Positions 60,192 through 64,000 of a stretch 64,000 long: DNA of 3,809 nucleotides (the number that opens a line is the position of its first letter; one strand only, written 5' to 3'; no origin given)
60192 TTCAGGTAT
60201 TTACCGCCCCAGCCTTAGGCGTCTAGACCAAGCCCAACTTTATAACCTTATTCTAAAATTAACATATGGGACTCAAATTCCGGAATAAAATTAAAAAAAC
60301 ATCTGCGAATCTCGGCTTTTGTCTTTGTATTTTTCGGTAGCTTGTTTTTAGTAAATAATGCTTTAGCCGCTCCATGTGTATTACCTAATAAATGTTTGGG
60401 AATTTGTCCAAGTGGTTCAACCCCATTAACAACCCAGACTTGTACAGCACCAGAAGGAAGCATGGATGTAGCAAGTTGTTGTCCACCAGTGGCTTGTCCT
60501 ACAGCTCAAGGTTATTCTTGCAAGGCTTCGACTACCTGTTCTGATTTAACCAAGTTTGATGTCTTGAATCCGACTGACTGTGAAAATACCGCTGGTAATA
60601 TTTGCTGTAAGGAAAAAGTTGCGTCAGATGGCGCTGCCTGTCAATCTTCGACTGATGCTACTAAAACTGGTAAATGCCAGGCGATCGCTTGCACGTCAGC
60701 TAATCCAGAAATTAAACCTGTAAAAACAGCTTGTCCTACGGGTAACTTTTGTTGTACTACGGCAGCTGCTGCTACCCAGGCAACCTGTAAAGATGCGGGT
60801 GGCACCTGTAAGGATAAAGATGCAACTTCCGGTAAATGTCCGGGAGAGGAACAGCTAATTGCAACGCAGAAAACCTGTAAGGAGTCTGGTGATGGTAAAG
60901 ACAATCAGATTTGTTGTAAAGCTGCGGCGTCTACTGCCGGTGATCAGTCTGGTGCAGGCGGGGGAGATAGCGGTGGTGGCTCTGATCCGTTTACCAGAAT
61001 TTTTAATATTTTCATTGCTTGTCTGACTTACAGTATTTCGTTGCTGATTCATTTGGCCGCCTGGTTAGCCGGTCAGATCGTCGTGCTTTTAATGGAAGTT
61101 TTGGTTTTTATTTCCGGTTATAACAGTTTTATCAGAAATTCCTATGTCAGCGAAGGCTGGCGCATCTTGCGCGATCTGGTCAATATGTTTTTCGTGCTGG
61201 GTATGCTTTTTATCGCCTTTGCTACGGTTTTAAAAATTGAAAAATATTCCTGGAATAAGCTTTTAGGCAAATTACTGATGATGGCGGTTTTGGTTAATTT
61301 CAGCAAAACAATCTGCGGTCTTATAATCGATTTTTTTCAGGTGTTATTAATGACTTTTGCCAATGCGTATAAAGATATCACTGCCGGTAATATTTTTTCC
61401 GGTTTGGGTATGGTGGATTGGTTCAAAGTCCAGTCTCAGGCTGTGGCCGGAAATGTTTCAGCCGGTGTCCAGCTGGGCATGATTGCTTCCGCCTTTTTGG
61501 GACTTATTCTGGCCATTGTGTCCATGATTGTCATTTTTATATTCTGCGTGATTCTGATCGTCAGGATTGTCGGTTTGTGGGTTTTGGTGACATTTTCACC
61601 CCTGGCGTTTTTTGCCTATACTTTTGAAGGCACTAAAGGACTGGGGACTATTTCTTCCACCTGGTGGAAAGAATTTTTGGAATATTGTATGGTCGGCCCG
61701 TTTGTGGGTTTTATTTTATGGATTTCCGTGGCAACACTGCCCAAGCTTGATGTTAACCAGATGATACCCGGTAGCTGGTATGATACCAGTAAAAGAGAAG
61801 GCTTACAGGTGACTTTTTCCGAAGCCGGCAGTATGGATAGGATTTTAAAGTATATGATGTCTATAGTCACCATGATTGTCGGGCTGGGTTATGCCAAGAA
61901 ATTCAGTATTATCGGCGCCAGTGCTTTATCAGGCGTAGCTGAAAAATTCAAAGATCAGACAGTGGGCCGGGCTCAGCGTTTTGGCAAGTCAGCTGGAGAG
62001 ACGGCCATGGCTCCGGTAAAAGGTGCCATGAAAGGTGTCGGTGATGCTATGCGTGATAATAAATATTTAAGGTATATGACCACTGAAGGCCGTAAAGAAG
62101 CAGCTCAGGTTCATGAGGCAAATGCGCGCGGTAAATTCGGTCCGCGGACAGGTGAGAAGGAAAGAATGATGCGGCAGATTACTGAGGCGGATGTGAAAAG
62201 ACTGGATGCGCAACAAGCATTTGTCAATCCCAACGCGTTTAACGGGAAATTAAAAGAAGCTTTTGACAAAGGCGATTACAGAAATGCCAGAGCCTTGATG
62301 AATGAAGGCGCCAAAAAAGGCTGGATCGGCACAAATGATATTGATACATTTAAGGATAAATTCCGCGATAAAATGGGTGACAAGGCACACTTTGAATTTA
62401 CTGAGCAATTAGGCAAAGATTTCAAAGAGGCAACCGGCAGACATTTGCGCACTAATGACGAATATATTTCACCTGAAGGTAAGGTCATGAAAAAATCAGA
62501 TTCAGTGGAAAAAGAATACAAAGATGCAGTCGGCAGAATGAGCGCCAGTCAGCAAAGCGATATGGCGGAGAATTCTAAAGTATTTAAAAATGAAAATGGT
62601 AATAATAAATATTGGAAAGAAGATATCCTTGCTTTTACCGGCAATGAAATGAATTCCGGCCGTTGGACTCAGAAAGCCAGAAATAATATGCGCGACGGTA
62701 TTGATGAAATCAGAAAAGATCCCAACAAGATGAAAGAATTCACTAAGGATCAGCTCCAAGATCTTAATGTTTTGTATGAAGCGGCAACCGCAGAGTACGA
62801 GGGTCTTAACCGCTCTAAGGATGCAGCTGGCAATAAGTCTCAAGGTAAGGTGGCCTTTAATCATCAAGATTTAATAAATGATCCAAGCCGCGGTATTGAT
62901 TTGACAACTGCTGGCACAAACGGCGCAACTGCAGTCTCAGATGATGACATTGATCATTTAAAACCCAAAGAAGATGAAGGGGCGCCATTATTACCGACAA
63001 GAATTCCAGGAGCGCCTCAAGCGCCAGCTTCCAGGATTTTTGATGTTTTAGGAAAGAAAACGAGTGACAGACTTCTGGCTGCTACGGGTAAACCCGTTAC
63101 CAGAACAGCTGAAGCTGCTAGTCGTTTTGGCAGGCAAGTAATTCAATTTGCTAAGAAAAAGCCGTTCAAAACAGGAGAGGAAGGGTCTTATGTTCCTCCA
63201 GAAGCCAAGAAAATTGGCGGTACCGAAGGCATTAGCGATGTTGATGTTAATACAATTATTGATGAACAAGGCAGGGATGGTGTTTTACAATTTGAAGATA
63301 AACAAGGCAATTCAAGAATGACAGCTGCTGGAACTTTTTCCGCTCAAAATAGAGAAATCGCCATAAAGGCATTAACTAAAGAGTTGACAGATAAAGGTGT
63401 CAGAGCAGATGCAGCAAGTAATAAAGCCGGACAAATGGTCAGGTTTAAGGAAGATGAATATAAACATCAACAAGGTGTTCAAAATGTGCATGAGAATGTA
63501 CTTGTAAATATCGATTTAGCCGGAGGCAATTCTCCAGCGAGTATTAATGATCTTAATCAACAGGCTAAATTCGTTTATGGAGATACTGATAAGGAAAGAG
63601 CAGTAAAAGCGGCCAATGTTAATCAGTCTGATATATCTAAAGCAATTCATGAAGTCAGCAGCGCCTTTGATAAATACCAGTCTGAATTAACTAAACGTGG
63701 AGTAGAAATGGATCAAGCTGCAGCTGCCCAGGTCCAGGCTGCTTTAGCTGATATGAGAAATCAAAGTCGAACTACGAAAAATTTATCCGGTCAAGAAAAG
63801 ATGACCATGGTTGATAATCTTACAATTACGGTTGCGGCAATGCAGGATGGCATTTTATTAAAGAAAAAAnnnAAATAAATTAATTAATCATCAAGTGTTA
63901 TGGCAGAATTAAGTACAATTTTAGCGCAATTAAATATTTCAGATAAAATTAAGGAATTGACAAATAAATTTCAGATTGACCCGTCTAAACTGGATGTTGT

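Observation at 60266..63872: VirB6/TrbL-like polytopic protein with Cys-rich ectodomain and long cytoplasmic tail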

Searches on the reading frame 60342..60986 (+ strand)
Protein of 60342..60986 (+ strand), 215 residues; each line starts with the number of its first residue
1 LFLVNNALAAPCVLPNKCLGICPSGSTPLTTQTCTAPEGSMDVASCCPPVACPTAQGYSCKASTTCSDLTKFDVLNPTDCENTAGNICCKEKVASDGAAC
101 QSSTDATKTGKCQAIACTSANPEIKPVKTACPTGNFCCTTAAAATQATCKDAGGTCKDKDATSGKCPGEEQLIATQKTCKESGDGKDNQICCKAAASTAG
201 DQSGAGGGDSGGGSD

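Call 56: search_protein_families(library=pfam, proteins=[window:60342-60986:+], max_evalue=10)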
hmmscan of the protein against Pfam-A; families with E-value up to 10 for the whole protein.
window:60342-60986:+ (215 aa): 0 families

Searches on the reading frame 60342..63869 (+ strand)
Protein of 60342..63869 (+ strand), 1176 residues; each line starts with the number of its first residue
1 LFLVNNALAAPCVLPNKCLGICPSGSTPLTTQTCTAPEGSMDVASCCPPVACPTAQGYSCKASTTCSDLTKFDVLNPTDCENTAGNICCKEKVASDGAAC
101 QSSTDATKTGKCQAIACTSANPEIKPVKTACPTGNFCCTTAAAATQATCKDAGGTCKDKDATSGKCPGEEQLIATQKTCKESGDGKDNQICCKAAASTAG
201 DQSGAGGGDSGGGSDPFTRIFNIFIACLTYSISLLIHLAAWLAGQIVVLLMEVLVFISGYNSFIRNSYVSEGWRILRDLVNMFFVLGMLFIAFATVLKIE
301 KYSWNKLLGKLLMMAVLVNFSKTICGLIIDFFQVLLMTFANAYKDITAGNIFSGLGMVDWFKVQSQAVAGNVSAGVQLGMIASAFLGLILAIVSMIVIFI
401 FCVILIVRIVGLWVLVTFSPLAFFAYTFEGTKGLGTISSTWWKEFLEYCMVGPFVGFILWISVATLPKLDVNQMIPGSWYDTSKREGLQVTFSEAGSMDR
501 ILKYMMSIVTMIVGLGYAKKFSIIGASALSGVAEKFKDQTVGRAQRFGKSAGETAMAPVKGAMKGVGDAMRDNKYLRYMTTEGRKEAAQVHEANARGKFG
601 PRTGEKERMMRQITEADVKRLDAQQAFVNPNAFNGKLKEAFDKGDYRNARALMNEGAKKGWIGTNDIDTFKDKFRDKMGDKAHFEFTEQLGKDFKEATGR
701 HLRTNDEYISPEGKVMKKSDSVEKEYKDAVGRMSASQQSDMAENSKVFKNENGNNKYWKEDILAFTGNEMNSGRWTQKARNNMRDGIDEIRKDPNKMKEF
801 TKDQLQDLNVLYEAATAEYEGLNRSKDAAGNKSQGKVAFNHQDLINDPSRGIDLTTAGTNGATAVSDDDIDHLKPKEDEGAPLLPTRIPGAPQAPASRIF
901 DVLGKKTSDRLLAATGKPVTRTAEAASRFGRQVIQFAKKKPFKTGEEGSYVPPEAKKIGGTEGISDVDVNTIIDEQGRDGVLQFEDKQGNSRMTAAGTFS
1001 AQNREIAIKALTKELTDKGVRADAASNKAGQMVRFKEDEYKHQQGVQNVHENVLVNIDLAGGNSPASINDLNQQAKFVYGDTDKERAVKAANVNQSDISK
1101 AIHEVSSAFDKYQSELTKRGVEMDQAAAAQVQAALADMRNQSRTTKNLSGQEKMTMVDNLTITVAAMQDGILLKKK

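Call 6: search_protein_families(library=pfam, proteins=[window:60342-63869:+], max_evalue=0.01)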
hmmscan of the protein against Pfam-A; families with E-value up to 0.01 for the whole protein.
window:60342-63869:+ (1176 aa): 0 families

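Call 7: search_protein_families(library=ncbifam, proteins=[window:60342-63869:+], max_evalue=0.01)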
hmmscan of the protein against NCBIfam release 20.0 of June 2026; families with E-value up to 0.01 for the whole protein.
window:60342-63869:+ (1176 aa): 0 families

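Call 9: find_homologous_proteins(query=window:60342-63869:+)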
Query window:60342-63869:+ (1176 aa): 294 proteins with E <= 0.001 among 8000 candidates; the best 120 are listed.
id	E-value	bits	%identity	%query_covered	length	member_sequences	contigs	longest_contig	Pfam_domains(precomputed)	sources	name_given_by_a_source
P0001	0.0e+0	2580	100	97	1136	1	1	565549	-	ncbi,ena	-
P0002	0.0e+0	1669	71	91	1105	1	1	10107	-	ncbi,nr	ncbi:MAG: MFS transporter [Candidatus Parcubacteria bacterium]|nr:MFS transporter [Candidatus Parcub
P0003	0.0e+0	1108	59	72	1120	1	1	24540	-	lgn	-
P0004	1.3e-189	651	38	78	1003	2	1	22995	-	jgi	-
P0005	9.6e-184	631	37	80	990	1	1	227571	-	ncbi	-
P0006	1.3e-182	627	38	78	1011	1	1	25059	PF19590.5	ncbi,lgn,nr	ncbi:DMT family transporter [Candidatus Falkowbacteria bacterium]|nr:DMT family transporter [Candida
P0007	6.8e-173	595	42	72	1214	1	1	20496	-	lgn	-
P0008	7.4e-168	579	37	71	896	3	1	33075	-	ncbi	-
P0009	6.9e-112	393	47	33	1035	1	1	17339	PF19590.5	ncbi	-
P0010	1.8e-111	392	55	28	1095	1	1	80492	-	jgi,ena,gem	-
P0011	2.1e-108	382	46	32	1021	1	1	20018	PF19590.5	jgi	jgi:hypothetical protein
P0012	9.2e-107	376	36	53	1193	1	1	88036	-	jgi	jgi:hypothetical protein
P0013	2.7e-106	375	48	32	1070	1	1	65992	PF19590.5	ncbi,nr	ncbi:MAG: hypothetical protein GF365_01245|nr:hypothetical protein [Candidatus Buchananbacteria bact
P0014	1.8e-101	359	49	29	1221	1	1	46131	-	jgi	-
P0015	7.7e-101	357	44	34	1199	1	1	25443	-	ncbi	-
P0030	1.0e-58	217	37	25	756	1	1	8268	PF04610.20,PF19590.5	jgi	jgi:hypothetical protein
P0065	1.9e-51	193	31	47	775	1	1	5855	PF19590.5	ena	-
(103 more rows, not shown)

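Call 10: find_encoding_contigs(protein=P0001, flank=10000, max_places=3)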
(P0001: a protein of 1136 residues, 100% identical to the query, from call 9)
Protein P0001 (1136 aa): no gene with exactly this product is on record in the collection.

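Call 11: search_protein_families(library=pfam, proteins=[P0006, P0030, P0009, P0013, P0065], max_evalue=10)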
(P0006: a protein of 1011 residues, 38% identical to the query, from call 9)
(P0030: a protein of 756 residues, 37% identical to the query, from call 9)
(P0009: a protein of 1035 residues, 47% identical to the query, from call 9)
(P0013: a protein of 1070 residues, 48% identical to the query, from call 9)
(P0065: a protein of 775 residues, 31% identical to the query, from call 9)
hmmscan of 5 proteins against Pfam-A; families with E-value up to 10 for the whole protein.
P0006 (1011 aa): 6 families
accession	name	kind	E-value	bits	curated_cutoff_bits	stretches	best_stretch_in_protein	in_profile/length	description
PF00439.30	Bromodomain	-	0.097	13.1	21.7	1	930-970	41-81/84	Bromodomain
PF20531.3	DUF6746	-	0.14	12.5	27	1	626-676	20-71/124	Family of unknown function (DUF6746)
PF07028.16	DUF1319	-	0.16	12.6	28.1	0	960-997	48-84/109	Protein of unknown function (DUF1319)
PF21827.1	New_glue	-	0.29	11.4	31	1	18-62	6-50/94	New glue protein family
PF04277.18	OAD_gamma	-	0.66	11.1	27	1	12-61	11-63/76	Oxaloacetate decarboxylase, gamma chain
PF03563.18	Bunya_G2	-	1.7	8.2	25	1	229-269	182-221/281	Bunyavirus glycoprotein G2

P0030 (756 aa): 2 families
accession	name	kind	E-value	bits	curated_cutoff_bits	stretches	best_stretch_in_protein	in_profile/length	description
PF04610.19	TrbL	-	1.1e-05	25.7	25.9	1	140-289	26-176/215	TrbL/VirB6 plasmid conjugal transfer protein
PF04277.18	OAD_gamma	-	0.07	14.3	27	1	22-62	13-53/76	Oxaloacetate decarboxylase, gamma chain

P0009 (1035 aa): 1 family
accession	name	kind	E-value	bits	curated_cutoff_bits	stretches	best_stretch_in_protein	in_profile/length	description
PF22888.1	FIMAH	-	2.8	9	24.8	1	920-974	6-58/81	FIMAH domain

P0013 (1070 aa): 1 family
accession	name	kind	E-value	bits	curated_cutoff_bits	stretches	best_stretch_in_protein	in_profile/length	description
PF22888.1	FIMAH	-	2.2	9.4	24.8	1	956-1007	9-58/81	FIMAH domain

P0065 (775 aa): 2 families
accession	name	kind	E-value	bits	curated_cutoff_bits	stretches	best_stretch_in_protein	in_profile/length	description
PF04539.22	Sigma70_r3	-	0.01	16.3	25.3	1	749-774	8-33/78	Sigma-70 region 3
PF07554.19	FIVAR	-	0.14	13.3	29.2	0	723-767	10-56/71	FIVAR domain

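Call 13: find_encoding_contigs(protein=P0005, flank=10000, max_places=2)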
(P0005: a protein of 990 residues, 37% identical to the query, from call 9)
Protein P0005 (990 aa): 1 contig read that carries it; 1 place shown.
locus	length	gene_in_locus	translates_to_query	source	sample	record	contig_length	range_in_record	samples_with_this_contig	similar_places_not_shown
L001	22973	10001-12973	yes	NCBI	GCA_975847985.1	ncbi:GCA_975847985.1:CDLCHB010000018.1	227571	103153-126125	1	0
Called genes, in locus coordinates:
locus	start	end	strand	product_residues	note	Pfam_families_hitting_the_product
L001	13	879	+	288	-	PF00398:RrnaAD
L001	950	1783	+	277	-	PF18884:TSP3_bac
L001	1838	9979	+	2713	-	PF02018:CBM_4_9 (faint)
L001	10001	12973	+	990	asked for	-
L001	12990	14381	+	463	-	-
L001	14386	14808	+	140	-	PF12666:PrgI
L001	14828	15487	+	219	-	PF26593:TraC-like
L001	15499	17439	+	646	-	PF19044:P-loop_TraG, PF01935:DUF87 (weak), PF12846:AAA_10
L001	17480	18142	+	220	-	-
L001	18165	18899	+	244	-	PF18912:DZR_2 (weak), PF00156:Pribosyltran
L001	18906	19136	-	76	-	-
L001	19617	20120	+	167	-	-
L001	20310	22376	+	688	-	PF17191:RecG_wedge, PF01336:tRNA_anti-codon, PF04851:ResIII, PF00270:DEAD, PF00271:Helicase_C, PF19833:RecG_dom3_C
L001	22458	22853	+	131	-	PF01258:zf-dskA_traR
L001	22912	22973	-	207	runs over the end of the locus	PF02245:Pur_DNA_glyco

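Call 79: search_protein_families(library=ncbifam, proteins=[P0002, P0006, P0030], max_evalue=1)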
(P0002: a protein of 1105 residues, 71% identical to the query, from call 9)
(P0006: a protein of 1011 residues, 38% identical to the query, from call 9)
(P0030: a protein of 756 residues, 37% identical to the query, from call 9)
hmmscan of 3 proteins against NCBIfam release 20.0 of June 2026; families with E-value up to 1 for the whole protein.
P0002 (1105 aa): 0 families

P0006 (1011 aa): 1 family
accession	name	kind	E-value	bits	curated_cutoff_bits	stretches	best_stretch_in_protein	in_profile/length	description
NF041742.1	WGxxGxxG_fam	subfamily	0.02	15.5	35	1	5-59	2-49/69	WGxxGxxG family protein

P0030 (756 aa): 3 families
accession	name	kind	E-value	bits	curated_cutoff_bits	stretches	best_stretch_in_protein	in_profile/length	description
NF002572.0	PRK02224.1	equivalog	0.034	12.4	1087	1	475-720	168-401/888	DNA double-strand break repair ATPase Rad50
NF041059.1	DpdA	equivalog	0.072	11.9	200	1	506-590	283-366/406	tRNA-guanine transglycosylase DpdA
NF041035.1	Rad50_Halo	equivalog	0.31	9.3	1000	1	501-709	195-393/883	DNA double-strand break repair ATPase Rad50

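Call 80: list_cluster_members(proteins=[P0001, P0002, P0006, P0013, P0005])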
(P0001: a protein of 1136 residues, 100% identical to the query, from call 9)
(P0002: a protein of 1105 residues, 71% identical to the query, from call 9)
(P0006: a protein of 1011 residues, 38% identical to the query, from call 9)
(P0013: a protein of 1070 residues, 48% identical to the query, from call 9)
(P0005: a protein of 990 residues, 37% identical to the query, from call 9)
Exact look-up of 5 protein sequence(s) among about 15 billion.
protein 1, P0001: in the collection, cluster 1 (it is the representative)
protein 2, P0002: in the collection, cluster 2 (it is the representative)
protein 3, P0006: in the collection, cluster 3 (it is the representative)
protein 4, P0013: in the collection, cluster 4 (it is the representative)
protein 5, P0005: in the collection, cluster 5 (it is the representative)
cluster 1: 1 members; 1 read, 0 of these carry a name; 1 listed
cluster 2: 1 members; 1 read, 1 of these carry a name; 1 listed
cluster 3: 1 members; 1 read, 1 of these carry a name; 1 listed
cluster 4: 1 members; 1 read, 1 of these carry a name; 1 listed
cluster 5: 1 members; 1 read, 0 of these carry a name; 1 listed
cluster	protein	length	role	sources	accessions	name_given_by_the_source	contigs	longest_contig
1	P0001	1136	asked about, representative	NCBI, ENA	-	-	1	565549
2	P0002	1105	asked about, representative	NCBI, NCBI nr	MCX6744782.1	MAG: MFS transporter [Candidatus Parcubacteria bacterium] | MFS transporter [Candidatus Parcubacteria bacterium]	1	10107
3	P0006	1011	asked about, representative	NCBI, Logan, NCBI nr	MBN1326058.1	DMT family transporter [Candidatus Falkowbacteria bacterium]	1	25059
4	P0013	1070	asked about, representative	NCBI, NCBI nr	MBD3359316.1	MAG: hypothetical protein GF365_01245 | hypothetical protein [Candidatus Buchananbacteria bacterium]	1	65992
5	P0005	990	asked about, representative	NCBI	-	-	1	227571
